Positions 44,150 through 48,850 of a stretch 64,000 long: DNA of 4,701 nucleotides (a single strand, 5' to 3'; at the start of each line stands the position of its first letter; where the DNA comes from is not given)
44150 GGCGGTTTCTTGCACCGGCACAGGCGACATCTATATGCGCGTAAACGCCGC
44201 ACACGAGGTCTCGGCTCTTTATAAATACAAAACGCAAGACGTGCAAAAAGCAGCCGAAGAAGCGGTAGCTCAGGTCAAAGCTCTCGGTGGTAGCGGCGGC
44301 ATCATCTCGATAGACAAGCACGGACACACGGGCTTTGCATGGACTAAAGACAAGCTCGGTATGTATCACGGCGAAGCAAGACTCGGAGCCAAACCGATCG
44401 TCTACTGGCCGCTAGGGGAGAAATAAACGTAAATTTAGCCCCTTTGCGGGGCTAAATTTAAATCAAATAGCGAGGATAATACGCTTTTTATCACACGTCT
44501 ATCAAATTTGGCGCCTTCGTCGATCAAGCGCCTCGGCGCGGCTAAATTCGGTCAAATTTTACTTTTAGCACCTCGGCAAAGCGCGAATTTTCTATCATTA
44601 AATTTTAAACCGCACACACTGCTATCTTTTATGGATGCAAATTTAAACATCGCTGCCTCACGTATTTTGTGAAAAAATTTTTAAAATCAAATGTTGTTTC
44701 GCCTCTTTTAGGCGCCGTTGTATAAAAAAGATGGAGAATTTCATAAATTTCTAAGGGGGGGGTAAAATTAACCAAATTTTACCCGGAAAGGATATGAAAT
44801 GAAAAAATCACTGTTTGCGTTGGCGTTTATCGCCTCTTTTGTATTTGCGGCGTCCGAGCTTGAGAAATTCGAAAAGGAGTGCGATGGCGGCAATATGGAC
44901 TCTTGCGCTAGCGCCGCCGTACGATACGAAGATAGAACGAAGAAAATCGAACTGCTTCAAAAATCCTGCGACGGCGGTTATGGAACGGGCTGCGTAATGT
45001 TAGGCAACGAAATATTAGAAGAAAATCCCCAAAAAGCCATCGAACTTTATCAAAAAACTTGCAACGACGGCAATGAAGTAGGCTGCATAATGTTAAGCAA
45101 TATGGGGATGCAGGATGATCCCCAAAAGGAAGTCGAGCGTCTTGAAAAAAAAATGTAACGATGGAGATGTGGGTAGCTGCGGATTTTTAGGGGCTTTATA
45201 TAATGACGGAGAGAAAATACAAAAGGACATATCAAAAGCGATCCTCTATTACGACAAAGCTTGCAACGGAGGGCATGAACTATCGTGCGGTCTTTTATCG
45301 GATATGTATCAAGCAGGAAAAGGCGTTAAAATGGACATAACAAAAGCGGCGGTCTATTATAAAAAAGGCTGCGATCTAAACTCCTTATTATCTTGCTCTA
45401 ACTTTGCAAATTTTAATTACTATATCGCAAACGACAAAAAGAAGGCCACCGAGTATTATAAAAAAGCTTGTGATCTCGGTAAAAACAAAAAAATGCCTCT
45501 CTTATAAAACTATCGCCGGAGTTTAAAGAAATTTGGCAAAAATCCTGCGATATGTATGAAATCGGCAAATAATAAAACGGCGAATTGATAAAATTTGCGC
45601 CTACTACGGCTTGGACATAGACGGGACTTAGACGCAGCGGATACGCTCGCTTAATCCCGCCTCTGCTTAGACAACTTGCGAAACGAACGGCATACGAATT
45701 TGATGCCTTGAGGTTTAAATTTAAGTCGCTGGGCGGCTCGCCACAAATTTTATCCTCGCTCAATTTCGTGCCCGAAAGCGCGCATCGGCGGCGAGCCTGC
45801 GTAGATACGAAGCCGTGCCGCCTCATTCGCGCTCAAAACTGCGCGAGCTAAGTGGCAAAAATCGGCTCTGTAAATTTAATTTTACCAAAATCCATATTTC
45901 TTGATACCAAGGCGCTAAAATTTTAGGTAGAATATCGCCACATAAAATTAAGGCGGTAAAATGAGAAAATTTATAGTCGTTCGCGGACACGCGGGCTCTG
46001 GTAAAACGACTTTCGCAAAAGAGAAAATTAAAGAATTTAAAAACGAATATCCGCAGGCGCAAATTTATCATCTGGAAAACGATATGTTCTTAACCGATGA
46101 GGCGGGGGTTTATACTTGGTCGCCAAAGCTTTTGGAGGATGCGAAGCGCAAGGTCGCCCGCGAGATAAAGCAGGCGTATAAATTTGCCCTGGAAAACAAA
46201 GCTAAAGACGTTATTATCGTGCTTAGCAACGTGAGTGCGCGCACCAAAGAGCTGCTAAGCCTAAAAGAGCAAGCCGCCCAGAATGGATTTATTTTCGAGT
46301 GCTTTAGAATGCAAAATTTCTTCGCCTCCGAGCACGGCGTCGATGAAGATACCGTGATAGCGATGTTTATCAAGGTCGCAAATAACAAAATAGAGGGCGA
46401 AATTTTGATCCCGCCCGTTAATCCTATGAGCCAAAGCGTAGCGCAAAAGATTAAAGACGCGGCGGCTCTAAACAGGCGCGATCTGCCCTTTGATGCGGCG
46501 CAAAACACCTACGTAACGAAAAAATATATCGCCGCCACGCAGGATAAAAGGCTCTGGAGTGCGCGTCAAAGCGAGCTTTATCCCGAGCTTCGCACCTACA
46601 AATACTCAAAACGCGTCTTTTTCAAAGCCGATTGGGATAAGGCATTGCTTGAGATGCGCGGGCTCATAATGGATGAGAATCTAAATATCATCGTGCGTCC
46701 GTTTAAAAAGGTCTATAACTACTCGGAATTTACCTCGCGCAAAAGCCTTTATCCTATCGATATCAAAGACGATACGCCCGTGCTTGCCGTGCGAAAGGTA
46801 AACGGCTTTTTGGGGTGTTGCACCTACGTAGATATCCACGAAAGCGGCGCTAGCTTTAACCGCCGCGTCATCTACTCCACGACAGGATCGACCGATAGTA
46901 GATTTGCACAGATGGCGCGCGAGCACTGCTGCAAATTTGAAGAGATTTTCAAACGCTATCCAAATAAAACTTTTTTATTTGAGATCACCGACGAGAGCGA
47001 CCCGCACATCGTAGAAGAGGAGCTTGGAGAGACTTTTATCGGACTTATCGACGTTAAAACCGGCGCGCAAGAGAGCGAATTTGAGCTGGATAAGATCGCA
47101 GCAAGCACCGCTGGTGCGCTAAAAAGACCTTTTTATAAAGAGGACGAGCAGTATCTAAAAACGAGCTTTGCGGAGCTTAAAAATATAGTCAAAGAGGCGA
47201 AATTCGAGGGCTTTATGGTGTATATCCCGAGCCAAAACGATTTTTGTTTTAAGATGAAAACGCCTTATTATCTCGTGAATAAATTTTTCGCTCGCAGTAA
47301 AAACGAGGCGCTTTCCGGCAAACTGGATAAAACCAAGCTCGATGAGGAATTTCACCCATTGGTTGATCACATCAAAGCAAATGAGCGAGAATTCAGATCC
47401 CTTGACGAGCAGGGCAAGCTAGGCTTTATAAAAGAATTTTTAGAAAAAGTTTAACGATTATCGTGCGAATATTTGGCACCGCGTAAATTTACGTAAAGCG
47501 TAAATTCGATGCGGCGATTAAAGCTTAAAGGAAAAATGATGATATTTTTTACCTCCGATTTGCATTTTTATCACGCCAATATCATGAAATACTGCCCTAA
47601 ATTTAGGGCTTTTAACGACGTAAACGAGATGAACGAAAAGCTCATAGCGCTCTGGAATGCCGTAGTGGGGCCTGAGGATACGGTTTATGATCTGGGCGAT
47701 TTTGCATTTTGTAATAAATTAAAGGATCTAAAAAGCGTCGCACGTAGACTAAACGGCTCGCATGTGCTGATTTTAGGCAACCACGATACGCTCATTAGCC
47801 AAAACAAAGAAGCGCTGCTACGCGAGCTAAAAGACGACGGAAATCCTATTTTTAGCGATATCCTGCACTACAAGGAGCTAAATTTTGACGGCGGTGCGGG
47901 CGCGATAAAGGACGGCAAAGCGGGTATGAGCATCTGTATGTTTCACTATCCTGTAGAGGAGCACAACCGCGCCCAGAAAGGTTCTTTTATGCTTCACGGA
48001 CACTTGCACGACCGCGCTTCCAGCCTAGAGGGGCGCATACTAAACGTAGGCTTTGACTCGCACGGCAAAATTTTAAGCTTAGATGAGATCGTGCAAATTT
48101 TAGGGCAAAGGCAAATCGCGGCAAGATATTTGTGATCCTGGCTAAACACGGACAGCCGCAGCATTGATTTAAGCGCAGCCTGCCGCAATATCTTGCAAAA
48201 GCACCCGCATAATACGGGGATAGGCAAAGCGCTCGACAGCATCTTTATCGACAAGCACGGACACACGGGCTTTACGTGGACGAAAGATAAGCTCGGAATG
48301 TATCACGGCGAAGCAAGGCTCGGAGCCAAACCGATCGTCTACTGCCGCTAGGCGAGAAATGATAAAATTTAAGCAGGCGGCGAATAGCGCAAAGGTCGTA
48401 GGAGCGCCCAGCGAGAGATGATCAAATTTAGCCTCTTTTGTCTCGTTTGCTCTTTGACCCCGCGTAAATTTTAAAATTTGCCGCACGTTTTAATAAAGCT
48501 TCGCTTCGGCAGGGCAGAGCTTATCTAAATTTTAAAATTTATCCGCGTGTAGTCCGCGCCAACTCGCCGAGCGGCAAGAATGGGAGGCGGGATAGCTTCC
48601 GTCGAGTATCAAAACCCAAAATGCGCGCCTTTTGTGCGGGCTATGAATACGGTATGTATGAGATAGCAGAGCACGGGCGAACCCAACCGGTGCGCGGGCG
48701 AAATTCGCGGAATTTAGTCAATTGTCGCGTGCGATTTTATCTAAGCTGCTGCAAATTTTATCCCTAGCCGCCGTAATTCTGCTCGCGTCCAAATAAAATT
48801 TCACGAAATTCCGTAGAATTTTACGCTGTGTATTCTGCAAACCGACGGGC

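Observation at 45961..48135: Split RNA end-healing and sealing cassette: kinase-ligase fusion plus separate metallophosphoesterase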

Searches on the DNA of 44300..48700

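Call 79: search_rna_families(source=window, start=44300, end=48700, threshold=evalue, max_evalue=1)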
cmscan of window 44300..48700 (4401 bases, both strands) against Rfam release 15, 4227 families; matches with E-value up to 1: 0.
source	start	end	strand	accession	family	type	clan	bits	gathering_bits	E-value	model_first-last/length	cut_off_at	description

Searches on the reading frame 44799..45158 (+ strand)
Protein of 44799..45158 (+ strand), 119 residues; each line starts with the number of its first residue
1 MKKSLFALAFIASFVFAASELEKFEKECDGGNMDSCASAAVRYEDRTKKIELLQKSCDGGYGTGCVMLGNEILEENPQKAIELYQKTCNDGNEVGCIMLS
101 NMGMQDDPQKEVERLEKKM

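Call 3: search_protein_families(library=pfam, proteins=[window:44799-45158:+], max_evalue=0.1)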
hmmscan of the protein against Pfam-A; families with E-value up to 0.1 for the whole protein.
window:44799-45158:+ (119 aa): 2 families
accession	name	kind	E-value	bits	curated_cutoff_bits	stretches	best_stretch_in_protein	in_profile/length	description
PF08238.18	Sel1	-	0.0019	19.2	30.7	1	69-92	14-36/36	Sel1 repeat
PF21726.2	DUF6862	-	0.011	16.1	24.1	0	18-46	3-23/67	Family of unknown function (DUF6862)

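Call 81: search_protein_families(library=padloc, proteins=[window:44799-45158:+], max_evalue=0.01)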
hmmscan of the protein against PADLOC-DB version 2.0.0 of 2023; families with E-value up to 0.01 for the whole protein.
window:44799-45158:+ (119 aa): 0 families

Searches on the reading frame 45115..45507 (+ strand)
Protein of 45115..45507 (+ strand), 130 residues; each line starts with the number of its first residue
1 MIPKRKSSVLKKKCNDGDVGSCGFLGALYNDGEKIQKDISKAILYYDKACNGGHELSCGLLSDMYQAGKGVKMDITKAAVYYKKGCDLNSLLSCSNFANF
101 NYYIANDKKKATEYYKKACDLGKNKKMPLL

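Call 3: search_protein_families(library=pfam, proteins=[window:45115-45507:+], max_evalue=0.1)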
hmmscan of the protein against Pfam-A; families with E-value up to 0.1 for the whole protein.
window:45115-45507:+ (130 aa): 6 families
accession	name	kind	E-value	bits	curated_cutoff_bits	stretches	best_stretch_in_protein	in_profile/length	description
PF08238.18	Sel1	-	1.3e-14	54.5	30.7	3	24-54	6-36/36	Sel1 repeat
PF07719.23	TPR_2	-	0.00056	20.3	27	0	101-122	10-31/34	Tetratricopeptide repeat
PF09145.16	Ubiq-assoc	-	0.0042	17.4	27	0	73-92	18-37/44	Ubiquitin-associated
PF00515.34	TPR_1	-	0.0062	16.7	27.8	0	102-121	11-30/34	Tetratricopeptide repeat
PF03423.18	CBM_25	-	0.019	15.7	27.3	0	65-113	31-78/106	Carbohydrate binding domain (family 25)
PF13181.12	TPR_8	-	0.046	14.3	25.7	0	105-121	14-30/34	Tetratricopeptide repeat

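Call 81: search_protein_families(library=padloc, proteins=[window:45115-45507:+], max_evalue=0.01)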
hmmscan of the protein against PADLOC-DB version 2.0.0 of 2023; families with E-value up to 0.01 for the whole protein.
window:45115-45507:+ (130 aa): 1 family
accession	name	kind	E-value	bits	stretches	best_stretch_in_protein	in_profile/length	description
PDLC00284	PtuA1|PtuA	-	0.0043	13.9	0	6-50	8-52/545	AAA ATPase domain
